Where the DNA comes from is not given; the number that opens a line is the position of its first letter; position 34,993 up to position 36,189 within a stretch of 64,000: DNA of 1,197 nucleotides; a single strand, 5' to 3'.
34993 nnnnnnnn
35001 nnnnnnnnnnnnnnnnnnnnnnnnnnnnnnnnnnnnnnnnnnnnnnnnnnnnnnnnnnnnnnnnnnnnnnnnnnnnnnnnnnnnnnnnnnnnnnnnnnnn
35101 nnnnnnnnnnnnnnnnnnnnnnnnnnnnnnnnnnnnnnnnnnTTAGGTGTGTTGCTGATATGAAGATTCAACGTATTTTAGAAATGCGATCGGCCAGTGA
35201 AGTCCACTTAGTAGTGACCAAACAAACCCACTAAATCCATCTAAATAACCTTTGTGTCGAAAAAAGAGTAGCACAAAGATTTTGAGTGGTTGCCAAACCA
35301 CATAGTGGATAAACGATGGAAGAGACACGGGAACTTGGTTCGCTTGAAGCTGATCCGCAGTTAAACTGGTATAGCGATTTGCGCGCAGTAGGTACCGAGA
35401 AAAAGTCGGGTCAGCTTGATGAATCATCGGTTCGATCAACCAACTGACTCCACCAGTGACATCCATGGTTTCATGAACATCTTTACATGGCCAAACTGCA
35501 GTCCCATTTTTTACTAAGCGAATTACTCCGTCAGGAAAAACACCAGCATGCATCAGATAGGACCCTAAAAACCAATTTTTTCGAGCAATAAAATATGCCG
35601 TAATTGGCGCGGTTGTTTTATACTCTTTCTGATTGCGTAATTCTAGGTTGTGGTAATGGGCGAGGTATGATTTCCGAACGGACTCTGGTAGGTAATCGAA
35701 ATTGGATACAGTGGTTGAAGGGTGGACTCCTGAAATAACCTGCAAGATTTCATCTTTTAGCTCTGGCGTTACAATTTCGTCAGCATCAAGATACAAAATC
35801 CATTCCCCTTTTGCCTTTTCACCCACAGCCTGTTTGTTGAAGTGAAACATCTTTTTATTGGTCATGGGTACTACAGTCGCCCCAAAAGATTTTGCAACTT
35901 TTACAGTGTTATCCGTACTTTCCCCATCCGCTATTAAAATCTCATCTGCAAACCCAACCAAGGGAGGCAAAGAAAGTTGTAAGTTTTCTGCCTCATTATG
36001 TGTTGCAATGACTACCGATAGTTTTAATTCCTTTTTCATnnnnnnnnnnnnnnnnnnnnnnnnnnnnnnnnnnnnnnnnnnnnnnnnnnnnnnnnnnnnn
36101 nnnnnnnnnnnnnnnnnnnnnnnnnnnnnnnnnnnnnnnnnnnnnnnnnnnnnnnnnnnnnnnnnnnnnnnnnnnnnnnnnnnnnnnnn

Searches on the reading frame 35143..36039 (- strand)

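Call 7: search_protein_families(library=pfam, proteins=[window:35143-36039:-], max_evalue=0.01)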
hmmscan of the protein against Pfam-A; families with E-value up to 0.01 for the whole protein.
window:35143-36039:- (298 aa): 2 families
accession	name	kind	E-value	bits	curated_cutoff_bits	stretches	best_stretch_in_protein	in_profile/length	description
PF00535.33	Glycos_transf_2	-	9.9e-16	58.6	23.3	1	8-153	1-160/168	Glycosyl transferase family 2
PF13704.12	Glyco_tranf_2_4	-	0.00028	21.8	27.5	1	31-91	19-85/98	Glycosyl transferase family 2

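Call 11: search_protein_families(library=ncbifam, proteins=[window:35143-36039:-], max_evalue=0.001)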
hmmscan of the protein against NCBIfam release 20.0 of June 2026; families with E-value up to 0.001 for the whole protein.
window:35143-36039:- (298 aa): 7 families
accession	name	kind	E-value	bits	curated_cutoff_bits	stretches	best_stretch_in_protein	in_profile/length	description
TIGR04283.1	glyco_like_mftF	equivalog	9.7e-14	51.5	182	1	7-106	1-101/221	TIGR04283 family arsenosugar biosynthesis glycosyltransferase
TIGR04182.1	glyco_TIGR04182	equivalog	1.2e-07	31.4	325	1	8-102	3-97/293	S-layer glycoprotein N-glycosyltransferase AglJ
TIGR04195.1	S_glycosyl_SunS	equivalog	1.2e-07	31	350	1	10-101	62-154/421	SunS family peptide S-glycosyltransferase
NF010496.0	PRK13915.1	equivalog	1.3e-06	27.7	262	1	2-86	28-125/307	glucosyl-3-phosphoglycerate synthase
NF007482.0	PRK10073.1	equivalog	1.4e-05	24.3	423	1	2-104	3-112/334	glycosyltransferase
NF038302.1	EPS_HpsE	equivalog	0.00021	20.4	300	1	6-92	2-101/307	hormogonium polysaccharide biosynthesis glycosyltransferase HpsE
NF050050.1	ProtGlycPglI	equivalog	0.00054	19.4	500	1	6-98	3-104/306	GalNAc(5)-diNAcBac-PP-undecaprenol beta-1,3-glucosyltransferase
